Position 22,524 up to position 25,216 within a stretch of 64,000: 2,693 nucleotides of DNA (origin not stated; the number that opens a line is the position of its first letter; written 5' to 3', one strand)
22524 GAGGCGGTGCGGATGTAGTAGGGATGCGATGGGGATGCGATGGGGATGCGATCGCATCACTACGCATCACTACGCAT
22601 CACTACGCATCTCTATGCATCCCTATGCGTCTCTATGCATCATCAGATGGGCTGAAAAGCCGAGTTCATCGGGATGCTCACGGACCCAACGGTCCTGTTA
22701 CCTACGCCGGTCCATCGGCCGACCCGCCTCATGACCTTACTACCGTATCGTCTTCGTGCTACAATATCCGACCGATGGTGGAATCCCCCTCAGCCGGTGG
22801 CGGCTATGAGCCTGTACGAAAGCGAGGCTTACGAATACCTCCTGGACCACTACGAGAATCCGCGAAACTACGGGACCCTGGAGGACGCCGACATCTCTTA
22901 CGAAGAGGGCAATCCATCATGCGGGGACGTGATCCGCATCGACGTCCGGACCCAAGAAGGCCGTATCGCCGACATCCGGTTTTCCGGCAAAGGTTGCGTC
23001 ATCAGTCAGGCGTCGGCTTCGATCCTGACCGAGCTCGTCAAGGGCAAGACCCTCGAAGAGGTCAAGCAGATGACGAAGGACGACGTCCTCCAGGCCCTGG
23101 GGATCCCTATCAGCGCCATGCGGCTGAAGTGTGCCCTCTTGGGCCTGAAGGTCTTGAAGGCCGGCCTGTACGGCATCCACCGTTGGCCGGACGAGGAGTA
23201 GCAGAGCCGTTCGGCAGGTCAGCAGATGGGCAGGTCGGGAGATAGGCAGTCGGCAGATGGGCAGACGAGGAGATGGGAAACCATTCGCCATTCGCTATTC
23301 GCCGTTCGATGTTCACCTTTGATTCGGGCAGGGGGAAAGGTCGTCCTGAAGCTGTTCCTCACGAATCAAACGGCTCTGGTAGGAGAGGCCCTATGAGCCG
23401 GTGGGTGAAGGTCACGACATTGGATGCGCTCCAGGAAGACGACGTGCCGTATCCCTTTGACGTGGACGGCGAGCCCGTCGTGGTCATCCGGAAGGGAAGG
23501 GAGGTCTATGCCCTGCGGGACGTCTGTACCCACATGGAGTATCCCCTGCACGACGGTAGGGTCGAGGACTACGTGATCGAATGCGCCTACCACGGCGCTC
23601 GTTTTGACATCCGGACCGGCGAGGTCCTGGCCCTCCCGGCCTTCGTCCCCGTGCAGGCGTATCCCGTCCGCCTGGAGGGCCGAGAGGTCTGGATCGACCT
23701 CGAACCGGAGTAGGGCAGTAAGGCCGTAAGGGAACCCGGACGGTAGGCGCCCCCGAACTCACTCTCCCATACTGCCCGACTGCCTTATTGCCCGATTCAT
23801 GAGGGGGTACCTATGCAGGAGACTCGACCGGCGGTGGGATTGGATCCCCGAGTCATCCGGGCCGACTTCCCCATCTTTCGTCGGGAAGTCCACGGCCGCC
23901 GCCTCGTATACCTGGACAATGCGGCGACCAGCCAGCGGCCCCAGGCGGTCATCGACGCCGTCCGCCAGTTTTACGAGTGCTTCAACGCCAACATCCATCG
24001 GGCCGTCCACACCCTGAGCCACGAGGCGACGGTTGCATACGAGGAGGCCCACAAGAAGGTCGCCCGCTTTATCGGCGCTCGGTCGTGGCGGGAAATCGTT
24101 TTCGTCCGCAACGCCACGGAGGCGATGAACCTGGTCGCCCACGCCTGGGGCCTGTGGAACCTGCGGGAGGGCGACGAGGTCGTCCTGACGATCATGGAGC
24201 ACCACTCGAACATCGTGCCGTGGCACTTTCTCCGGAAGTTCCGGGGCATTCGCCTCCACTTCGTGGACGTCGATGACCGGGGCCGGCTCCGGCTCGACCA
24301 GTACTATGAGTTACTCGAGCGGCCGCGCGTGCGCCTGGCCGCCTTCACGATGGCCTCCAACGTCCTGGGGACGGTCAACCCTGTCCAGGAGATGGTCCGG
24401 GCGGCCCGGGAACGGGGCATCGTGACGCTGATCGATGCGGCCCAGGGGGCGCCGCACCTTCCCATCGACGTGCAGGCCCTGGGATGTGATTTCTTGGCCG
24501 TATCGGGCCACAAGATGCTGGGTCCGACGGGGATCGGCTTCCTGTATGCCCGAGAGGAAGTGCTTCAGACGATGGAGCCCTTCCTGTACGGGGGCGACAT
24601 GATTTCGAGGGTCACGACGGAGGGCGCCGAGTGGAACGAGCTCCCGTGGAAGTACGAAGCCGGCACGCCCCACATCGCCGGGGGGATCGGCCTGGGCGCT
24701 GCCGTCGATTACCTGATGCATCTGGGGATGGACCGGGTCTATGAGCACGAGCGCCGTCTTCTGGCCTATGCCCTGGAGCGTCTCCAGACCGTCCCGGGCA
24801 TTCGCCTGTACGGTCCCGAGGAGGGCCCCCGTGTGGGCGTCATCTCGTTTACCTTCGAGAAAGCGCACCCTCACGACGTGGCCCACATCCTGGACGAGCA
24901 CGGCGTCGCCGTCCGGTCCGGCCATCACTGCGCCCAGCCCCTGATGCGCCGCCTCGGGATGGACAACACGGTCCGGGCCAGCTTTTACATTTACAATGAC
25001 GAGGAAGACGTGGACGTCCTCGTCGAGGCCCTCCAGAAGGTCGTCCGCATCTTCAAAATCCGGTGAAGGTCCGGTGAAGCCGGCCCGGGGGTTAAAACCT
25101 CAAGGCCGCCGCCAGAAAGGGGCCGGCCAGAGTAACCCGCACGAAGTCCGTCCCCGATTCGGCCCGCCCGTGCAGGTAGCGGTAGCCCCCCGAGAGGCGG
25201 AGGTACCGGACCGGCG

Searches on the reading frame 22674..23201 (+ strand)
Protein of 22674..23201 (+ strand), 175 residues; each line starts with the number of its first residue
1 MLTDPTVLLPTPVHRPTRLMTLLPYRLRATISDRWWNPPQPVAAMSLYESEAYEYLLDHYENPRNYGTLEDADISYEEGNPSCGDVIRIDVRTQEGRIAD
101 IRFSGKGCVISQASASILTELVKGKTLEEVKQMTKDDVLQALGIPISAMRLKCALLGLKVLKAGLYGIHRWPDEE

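Call 66: search_protein_families(library=pfam, proteins=[window:22674-23201:+], max_evalue=0.0001)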
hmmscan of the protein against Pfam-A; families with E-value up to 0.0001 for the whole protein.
window:22674-23201:+ (175 aa): 1 family
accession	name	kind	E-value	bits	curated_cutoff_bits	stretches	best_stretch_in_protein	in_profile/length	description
PF01592.21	NifU_N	-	3.7e-31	108.4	22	1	55-166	5-118/127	NifU-like N terminal domain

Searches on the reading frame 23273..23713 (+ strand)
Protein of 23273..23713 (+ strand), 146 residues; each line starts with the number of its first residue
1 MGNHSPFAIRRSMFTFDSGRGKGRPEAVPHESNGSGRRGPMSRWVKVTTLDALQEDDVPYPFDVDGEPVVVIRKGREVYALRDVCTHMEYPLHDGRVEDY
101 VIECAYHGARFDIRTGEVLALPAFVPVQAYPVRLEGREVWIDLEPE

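Call 66: search_protein_families(library=pfam, proteins=[window:23273-23713:+], max_evalue=0.0001)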
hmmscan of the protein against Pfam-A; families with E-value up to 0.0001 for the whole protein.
window:23273-23713:+ (146 aa): 2 families
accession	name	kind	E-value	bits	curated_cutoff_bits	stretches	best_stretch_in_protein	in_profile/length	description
PF00355.32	Rieske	-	8.5e-21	74.1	20.3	1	44-131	2-88/88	Rieske [2Fe-2S] domain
PF13806.12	Rieske_2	-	5.9e-12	45.9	27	1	43-141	1-103/104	Rieske-like [2Fe-2S] domain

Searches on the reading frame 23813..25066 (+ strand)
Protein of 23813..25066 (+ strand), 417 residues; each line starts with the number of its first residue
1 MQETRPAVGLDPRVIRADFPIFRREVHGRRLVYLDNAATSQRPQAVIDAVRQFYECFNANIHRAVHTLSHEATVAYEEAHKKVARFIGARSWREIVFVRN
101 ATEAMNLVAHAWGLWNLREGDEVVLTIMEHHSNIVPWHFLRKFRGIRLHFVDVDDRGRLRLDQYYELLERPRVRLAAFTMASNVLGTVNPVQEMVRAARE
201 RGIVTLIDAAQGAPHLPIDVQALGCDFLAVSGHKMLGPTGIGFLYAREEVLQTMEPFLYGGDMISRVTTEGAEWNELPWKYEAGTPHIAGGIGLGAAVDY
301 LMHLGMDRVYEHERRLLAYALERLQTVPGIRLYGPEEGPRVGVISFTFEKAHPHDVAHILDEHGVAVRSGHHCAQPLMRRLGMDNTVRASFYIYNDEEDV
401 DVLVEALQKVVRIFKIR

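Call 66: search_protein_families(library=pfam, proteins=[window:23813-25066:+], max_evalue=0.0001)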
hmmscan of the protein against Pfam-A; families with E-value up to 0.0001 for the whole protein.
window:23813-25066:+ (417 aa): 2 families
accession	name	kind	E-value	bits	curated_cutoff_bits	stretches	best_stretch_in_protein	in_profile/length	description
PF00266.25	Aminotran_5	-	9.2e-151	502.4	21.5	1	32-403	1-371/371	Aminotransferase class-V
PF01041.23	DegT_DnrJ_EryC1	-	7.1e-05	22.6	19.8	0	81-212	31-149/360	DegT/DnrJ/EryC1/StrS aminotransferase family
